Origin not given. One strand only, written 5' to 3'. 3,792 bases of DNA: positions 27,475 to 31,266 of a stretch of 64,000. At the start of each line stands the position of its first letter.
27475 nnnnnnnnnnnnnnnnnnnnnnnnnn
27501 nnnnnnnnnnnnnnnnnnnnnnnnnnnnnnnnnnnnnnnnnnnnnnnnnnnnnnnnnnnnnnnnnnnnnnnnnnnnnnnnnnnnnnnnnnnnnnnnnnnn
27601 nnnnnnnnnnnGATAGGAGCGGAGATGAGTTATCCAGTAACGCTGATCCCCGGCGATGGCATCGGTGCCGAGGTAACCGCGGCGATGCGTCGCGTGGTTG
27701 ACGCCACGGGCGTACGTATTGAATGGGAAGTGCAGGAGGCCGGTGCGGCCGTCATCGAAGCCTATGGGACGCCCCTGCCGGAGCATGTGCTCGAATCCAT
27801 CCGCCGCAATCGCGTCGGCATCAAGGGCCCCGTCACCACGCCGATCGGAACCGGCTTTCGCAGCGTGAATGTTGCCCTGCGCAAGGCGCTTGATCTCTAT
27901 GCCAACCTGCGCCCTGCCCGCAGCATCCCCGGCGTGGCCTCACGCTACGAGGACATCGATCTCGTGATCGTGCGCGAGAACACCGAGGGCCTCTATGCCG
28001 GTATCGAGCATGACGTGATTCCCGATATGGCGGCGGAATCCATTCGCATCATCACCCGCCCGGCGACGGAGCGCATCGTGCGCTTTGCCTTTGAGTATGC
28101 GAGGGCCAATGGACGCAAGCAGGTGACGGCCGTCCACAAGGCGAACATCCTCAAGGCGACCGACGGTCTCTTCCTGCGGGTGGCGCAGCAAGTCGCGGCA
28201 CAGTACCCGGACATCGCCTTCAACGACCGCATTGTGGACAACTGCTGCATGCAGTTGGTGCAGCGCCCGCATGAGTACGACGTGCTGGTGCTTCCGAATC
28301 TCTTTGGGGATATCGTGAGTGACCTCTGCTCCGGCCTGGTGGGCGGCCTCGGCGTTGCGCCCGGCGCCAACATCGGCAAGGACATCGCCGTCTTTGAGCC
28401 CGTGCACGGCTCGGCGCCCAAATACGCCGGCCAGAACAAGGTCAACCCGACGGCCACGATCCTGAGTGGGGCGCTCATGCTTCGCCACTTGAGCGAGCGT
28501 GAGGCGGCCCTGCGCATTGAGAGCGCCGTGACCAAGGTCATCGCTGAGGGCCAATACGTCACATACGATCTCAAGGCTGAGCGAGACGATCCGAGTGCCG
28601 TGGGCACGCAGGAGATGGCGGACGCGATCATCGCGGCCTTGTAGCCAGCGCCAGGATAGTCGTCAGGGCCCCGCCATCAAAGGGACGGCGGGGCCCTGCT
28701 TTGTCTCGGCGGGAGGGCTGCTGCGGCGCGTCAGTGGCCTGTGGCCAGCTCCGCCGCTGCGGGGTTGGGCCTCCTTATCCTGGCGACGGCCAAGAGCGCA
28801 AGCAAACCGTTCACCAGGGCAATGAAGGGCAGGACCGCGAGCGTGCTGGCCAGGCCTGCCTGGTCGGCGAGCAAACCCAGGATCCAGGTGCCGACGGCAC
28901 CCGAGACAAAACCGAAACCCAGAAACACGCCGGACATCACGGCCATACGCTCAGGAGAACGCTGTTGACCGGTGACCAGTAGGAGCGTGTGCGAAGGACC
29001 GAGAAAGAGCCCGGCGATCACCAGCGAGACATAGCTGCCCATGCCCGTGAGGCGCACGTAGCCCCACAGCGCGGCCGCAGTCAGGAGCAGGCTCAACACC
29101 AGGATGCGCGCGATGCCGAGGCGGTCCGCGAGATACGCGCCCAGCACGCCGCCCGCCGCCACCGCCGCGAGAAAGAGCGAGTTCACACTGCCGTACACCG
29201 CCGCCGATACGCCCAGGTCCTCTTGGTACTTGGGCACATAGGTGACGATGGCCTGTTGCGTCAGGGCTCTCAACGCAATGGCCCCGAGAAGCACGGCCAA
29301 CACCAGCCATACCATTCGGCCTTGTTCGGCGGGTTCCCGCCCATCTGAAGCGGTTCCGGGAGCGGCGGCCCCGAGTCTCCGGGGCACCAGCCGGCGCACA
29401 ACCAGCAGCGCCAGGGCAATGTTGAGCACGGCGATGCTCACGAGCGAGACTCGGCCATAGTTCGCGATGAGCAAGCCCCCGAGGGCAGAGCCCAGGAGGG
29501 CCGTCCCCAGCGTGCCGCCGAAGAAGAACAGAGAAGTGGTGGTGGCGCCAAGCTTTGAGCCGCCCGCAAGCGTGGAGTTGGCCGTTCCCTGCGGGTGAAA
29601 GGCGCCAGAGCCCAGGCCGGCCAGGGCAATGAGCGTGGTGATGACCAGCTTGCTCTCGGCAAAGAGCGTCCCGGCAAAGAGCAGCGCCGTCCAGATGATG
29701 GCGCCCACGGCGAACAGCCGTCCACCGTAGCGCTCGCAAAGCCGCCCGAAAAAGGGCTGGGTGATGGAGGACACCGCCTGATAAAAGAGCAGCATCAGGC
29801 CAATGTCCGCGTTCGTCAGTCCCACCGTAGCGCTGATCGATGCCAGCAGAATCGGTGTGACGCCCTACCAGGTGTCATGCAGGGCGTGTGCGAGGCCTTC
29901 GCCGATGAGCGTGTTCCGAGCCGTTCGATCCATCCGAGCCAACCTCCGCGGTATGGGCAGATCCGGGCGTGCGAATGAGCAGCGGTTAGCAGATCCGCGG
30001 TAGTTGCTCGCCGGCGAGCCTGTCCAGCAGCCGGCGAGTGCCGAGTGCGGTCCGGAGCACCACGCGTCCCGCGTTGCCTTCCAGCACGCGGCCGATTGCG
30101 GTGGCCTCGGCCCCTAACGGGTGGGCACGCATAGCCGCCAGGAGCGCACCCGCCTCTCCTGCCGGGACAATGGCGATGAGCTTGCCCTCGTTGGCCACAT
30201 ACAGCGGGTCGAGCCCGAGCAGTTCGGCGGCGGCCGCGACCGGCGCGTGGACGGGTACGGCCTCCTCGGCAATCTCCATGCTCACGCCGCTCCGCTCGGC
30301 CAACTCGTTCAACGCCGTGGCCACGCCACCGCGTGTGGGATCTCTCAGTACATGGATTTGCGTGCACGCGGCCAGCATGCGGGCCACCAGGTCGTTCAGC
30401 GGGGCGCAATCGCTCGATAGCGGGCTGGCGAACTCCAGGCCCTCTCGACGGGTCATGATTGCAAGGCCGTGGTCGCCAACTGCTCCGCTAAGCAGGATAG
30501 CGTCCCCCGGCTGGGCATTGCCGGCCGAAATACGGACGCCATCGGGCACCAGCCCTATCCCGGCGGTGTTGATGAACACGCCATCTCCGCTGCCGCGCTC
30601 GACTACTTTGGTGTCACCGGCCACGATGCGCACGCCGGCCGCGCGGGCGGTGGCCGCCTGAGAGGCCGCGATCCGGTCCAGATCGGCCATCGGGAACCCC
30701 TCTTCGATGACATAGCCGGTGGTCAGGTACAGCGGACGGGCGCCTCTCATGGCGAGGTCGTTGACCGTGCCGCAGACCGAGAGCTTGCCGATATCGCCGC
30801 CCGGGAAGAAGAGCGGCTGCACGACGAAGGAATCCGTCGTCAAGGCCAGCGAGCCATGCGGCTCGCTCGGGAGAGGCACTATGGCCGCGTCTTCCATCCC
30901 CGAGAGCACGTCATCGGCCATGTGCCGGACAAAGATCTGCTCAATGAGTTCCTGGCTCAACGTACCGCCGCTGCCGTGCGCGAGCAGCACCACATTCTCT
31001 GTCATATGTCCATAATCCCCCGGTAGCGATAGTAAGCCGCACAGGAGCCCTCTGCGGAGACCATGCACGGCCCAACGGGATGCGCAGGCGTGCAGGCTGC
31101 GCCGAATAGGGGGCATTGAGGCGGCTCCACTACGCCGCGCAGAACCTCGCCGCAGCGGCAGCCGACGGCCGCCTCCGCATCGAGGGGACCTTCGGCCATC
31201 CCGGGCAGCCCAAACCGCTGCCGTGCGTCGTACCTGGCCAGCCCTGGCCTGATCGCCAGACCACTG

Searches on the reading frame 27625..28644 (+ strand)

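Call 10: search_protein_families(library=pfam, proteins=[window:27625-28644:+], max_evalue=0.00001)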
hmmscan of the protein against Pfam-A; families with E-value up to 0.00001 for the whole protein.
window:27625-28644:+ (339 aa): 1 family
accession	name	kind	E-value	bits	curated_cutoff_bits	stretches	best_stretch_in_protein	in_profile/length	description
PF00180.25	Iso_dh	-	1.5e-111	373.5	27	1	5-335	2-348/348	Isocitrate/isopropylmalate dehydrogenase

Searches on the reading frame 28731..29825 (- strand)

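Call 10: search_protein_families(library=pfam, proteins=[window:28731-29825:-], max_evalue=0.00001)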
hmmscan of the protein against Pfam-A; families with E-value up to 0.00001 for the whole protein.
window:28731-29825:- (364 aa): 1 family
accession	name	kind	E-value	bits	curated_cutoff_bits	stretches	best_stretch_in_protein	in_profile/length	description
PF07690.21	MFS_1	-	1.5e-42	146.2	33.4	2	2-313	28-347/347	Major Facilitator Superfamily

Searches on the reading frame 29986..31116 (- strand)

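Call 10: search_protein_families(library=pfam, proteins=[window:29986-31116:-], max_evalue=0.00001)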
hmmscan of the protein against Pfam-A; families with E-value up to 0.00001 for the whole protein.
window:29986-31116:- (376 aa): 2 families
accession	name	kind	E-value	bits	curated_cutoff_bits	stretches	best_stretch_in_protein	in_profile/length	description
PF02769.27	AIRS_C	-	2.9e-28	99.4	23.1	1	202-353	1-154/156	AIR synthase related protein, C-terminal domain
PF00586.29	AIRS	-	5e-21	75.6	24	1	75-190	2-112/112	AIR synthase related protein, N-terminal domain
